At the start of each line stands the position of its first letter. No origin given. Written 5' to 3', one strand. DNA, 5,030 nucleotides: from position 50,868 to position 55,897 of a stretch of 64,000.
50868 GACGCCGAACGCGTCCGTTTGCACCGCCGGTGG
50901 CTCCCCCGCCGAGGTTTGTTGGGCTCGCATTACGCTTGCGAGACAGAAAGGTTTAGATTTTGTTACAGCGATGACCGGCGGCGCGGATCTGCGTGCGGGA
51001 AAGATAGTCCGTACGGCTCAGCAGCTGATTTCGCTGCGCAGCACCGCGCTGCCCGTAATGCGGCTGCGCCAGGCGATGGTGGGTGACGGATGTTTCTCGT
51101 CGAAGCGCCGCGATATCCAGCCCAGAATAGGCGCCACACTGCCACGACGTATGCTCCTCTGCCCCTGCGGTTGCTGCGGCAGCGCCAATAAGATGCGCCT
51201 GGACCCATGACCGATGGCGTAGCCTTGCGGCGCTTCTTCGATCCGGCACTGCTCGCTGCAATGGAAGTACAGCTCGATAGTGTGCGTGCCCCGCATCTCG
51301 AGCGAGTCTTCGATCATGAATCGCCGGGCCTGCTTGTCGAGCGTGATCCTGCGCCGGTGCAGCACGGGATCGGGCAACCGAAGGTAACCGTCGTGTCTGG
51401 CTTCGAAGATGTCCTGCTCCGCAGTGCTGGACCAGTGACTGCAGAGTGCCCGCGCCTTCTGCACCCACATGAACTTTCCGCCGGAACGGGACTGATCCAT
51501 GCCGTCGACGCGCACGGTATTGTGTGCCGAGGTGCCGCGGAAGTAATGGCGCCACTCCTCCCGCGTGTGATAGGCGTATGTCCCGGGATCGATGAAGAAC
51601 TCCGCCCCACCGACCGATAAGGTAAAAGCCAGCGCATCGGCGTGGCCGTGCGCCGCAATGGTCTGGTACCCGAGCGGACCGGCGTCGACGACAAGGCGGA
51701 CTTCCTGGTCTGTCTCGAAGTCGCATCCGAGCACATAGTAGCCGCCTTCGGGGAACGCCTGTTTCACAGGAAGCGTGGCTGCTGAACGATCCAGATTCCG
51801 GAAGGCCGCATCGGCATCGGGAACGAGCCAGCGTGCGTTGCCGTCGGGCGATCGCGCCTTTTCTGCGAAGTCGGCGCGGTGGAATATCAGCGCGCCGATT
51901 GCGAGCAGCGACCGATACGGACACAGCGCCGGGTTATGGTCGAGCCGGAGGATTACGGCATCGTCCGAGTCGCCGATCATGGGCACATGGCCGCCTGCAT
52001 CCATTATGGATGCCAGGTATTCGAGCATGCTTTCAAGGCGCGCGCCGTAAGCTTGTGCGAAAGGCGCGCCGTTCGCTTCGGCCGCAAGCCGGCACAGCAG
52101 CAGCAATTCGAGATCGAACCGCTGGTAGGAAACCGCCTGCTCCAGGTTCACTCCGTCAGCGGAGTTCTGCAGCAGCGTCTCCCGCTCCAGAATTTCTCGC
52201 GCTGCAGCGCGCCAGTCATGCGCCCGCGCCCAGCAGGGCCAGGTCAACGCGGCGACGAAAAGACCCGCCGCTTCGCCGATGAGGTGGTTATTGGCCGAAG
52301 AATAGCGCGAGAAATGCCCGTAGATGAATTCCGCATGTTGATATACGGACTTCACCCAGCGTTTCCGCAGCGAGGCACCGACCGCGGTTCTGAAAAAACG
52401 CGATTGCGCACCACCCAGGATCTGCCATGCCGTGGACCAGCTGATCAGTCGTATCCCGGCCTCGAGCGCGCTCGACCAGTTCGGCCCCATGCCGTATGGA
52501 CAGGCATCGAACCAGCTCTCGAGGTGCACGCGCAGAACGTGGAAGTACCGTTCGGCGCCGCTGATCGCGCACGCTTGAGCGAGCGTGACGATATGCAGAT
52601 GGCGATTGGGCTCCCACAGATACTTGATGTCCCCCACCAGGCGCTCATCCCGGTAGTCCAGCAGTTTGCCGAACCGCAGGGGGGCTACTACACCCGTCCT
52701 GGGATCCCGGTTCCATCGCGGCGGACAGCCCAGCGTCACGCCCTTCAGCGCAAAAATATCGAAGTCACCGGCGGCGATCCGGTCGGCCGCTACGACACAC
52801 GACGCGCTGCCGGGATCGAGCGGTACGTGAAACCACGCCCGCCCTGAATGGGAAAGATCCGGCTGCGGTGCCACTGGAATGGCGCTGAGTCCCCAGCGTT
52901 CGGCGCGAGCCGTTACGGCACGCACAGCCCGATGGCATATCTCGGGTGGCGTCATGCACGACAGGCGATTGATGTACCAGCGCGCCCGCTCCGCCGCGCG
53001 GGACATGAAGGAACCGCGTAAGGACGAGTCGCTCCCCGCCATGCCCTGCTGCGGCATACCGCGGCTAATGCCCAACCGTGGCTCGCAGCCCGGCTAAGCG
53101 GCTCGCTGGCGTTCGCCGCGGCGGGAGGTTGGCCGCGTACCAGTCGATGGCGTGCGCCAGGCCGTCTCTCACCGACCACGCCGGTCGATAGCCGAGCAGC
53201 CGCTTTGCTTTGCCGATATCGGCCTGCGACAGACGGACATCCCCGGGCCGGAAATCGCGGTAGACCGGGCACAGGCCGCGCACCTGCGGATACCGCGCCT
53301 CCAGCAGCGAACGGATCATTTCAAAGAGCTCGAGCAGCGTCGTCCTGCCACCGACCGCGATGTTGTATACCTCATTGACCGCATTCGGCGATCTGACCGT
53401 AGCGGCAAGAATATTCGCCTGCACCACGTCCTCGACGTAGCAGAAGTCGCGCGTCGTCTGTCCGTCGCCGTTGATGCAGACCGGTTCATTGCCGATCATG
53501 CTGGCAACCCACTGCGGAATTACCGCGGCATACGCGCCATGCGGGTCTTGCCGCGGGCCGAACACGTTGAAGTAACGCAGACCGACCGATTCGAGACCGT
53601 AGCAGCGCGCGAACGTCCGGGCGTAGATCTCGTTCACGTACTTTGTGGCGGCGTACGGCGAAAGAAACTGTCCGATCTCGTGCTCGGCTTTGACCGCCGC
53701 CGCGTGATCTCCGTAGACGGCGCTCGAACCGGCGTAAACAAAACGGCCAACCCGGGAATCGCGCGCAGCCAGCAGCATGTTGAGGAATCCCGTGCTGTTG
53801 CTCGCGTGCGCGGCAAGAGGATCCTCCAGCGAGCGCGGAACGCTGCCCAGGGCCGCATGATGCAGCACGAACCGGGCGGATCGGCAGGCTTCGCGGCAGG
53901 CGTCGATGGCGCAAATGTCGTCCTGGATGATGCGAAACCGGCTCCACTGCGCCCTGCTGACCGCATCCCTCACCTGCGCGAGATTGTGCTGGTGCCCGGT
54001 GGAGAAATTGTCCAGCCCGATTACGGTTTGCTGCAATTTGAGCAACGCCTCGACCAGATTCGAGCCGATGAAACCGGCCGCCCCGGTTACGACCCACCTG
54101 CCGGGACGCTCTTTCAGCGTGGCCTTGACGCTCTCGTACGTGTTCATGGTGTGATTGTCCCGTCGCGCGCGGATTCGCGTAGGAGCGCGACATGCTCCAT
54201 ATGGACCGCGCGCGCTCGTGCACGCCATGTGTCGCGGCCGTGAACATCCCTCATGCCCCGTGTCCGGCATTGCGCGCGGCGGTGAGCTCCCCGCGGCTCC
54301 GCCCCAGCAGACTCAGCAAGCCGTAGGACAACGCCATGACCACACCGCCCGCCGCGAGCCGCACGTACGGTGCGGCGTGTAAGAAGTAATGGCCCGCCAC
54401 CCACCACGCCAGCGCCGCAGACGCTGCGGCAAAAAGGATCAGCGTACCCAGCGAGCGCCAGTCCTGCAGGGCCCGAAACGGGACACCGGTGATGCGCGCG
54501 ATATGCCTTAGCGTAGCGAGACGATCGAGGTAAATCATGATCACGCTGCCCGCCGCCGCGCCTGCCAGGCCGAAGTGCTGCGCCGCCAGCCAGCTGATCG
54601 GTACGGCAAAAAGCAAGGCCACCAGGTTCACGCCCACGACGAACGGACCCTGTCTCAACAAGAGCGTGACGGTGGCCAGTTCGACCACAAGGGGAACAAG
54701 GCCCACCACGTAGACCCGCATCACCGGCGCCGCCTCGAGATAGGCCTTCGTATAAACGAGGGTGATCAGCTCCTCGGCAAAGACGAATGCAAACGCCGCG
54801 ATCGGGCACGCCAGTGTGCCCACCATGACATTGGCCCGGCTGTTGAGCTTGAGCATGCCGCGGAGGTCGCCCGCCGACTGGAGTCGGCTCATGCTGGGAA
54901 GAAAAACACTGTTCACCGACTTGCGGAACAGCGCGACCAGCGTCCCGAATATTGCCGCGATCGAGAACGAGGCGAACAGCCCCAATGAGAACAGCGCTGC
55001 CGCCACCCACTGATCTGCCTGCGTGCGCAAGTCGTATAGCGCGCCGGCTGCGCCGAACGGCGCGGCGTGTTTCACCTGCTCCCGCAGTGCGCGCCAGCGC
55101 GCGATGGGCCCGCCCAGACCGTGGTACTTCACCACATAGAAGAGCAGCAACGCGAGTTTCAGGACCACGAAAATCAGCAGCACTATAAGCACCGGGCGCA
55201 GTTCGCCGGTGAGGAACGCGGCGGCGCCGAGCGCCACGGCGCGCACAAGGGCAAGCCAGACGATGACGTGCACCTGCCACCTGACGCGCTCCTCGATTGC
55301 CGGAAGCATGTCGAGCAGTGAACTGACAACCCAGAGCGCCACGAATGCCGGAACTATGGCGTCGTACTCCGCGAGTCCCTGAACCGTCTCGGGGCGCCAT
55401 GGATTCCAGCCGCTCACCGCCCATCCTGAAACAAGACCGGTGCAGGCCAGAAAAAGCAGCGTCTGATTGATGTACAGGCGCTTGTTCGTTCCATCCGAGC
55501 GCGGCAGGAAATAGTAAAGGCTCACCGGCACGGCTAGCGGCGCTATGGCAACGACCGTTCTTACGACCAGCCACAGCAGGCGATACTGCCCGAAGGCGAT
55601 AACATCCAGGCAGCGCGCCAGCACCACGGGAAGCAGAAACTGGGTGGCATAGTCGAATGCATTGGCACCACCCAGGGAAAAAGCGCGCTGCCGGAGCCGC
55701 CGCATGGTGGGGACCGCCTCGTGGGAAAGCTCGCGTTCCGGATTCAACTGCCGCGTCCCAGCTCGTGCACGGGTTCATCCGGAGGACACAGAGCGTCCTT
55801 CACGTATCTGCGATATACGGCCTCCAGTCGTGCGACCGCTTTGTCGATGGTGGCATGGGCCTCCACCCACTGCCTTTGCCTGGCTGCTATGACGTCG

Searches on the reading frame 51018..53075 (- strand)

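Call 7: search_protein_families(library=ncbifam, proteins=[window:51018-53075:-], max_evalue=0.0001)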
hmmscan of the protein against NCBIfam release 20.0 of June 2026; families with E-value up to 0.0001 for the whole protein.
window:51018-53075:- (685 aa): 2 families
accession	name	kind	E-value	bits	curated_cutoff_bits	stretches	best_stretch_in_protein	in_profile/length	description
NF045573.1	Hepsulflyase_CFB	equivalog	1.5e-18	66.4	700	2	157-370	131-341/651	heparin-sulfate lyase HepC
NF045572.1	Hepsulflyase_bctds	equivalog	7.5e-10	38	600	1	441-541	429-536/706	heparin-sulfate lyase HepC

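Call 8: search_protein_families(library=pfam, proteins=[window:51018-53075:-], max_evalue=0.001)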
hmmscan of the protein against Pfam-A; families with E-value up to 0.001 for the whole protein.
window:51018-53075:- (685 aa): 3 families
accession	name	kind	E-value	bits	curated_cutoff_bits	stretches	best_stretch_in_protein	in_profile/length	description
PF07940.18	Hepar_II_III_C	-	1.8e-51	175.4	24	1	438-667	6-221/237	Heparinase II/III-like, C-terminal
PF16889.11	Hepar_II_III_N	-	6e-20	72.3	22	1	149-371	94-314/340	Heparinase II/III N-terminus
PF05426.18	Alginate_lyase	-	2.3e-05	24.5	22.2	1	163-359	63-270/275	Alginate lyase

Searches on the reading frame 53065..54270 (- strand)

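Call 7: search_protein_families(library=ncbifam, proteins=[window:53065-54270:-], max_evalue=0.0001)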
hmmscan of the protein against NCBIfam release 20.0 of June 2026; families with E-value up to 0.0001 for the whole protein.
window:53065-54270:- (401 aa): 24 families
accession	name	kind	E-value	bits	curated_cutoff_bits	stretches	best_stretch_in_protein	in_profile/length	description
NF011728.1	PRK15181.1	equivalog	1.5e-130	435.2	760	1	42-379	1-338/348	Vi polysaccharide biosynthesis UDP-N-acetylglucosaminuronic acid C-4 epimerase TviC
TIGR01181.1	dTDP_gluc_dehyt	equivalog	8.3e-44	150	365.1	1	59-381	2-314/321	dTDP-glucose 4,6-dehydratase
TIGR04180.1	EDH_00030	hypoth_equivalog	4.7e-40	137.5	475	1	60-364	2-295/297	NAD-dependent 4,6-dehydratase LegB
TIGR01179.1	galE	equivalog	3e-38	131.5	262.3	1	60-379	3-326/332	UDP-glucose 4-epimerase GalE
TIGR02197.1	heptose_epim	equivalog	1.2e-35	123.2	274.6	1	60-380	2-315/316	ADP-glyceromanno-heptose 6-epimerase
NF007582.0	PRK10217.1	equivalog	2.5e-26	92.6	698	1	59-381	4-334/355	dTDP-glucose 4,6-dehydratase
NF007490.0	PRK10084.1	subfamily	5.4e-24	84.9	649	1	60-381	4-337/361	dTDP-glucose 4,6-dehydratase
NF008360.0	PRK11150.1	equivalog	9.4e-23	80.9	452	1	60-309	3-240/310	ADP-glyceromanno-heptose 6-epimerase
NF007956.0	PRK10675.1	subfamily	1.7e-19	70.2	394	1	60-377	4-328/338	UDP-glucose 4-epimerase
TIGR02622.1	CDP_4_6_dhtase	equivalog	6.2e-15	55.2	278.45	1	60-380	8-332/352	CDP-glucose 4,6-dehydratase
NF042422.1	oxyalk_red_OleD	equivalog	7.6e-15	55.1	580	1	60-334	4-259/329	2-alkyl-3-oxoalkanoate reductase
TIGR03466.1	HpnA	hypoth_equivalog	3.5e-14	52.4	367.65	1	60-328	4-251/327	hopanoid-associated sugar epimerase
NF042423.1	oxyalk_red_Shew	equivalog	1e-12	47.8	580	1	52-293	4-224/331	2-alkyl-3-oxoalkanoate reductase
TIGR01472.1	gmd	equivalog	1.7e-12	47.3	415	1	60-370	4-330/342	GDP-mannose 4,6-dehydratase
NF047922.1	GDPFucSynFcl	equivalog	3e-12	46.6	500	1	163-381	86-304/308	GDP-L-fucose synthase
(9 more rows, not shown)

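Call 8: search_protein_families(library=pfam, proteins=[window:53065-54270:-], max_evalue=0.001)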
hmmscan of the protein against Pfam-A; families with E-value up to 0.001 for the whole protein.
window:53065-54270:- (401 aa): 6 families
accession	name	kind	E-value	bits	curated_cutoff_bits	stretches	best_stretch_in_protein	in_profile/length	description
PF01370.27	Epimerase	-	2.1e-56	191.5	20.9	1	60-305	2-240/240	NAD dependent epimerase/dehydratase family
PF16363.11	GDP_Man_Dehyd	-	4.8e-48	164.8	27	1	61-372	2-330/332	GDP-mannose 4,6 dehydratase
PF01073.25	3Beta_HSD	-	9.1e-20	71.3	22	1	60-291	1-230/280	3-beta hydroxysteroid dehydrogenase/isomerase family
PF02719.21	Polysacc_synt_2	-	4.3e-12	46.3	20.2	1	60-319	2-243/293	Polysaccharide biosynthesis protein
PF07993.18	NAD_binding_4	-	1.6e-07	31.2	20.1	1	61-238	1-209/258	Male sterility protein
PF13460.12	NAD_binding_10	-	0.00052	20.4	27.2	0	63-210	1-124/184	NAD(P)H-binding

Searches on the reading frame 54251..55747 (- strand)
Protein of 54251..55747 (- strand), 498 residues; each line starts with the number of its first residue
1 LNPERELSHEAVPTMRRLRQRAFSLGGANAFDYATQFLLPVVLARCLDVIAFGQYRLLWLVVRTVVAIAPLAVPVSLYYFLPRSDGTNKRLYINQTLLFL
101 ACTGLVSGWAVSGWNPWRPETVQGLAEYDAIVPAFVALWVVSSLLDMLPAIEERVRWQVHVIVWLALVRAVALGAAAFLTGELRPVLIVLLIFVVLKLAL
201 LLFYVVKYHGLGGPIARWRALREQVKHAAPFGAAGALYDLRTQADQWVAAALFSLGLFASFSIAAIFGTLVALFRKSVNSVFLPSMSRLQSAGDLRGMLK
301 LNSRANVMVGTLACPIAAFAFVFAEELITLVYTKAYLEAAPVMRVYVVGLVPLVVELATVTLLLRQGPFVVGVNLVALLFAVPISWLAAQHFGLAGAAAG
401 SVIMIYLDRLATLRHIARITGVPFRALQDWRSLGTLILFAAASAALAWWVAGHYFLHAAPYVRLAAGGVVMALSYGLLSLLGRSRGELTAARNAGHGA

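Call 7: search_protein_families(library=ncbifam, proteins=[window:54251-55747:-], max_evalue=0.0001)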
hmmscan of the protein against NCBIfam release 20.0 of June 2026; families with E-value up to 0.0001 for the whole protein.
window:54251-55747:- (498 aa): 0 families

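Call 8: search_protein_families(library=pfam, proteins=[window:54251-55747:-], max_evalue=0.001)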
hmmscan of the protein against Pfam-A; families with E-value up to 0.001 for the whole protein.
window:54251-55747:- (498 aa): 3 families
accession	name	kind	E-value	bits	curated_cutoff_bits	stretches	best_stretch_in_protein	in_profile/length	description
PF13440.11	Polysacc_synt_3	-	3e-08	33.7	23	1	191-341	143-293/293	Polysaccharide biosynthesis protein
PF03023.19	MurJ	-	3.1e-06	26.5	27.4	1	186-450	159-431/451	Lipid II flippase MurJ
PF01943.22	Polysacc_synt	-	0.00017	21.6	28.2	1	20-290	3-274/274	Polysaccharide biosynthesis protein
